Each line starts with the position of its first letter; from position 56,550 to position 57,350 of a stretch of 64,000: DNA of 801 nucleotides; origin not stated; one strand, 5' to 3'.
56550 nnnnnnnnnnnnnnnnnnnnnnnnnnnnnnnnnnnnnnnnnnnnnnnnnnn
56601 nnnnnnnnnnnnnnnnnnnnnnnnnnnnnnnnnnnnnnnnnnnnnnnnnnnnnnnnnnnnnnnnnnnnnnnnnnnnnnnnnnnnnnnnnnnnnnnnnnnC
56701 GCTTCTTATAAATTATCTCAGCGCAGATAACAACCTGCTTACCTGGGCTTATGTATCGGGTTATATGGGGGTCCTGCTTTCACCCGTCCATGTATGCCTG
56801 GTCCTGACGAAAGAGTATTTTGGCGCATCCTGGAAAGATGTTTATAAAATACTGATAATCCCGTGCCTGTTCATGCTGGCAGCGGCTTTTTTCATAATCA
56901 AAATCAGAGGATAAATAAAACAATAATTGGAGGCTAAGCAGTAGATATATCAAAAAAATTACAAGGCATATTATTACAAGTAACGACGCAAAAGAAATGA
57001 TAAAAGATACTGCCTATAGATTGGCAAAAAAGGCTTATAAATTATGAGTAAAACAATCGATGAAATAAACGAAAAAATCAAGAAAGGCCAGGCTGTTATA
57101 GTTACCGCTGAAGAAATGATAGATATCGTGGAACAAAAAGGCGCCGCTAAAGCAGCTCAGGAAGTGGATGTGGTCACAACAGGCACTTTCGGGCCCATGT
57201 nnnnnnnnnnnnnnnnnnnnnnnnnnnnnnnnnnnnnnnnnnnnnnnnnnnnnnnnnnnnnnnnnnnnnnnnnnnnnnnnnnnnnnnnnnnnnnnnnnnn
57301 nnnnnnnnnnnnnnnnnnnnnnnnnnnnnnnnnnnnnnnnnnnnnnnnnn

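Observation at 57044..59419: Methanogen-type sulfide-dependent homocysteine module (DUF39 plus NIL-ferredoxin) with a tightly linked UPF0280 gene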

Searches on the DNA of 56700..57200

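Call 43: search_rna_families(source=window, start=56700, end=57200, threshold=evalue, max_evalue=1)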
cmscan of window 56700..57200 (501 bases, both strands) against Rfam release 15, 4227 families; matches with E-value up to 1: 0.
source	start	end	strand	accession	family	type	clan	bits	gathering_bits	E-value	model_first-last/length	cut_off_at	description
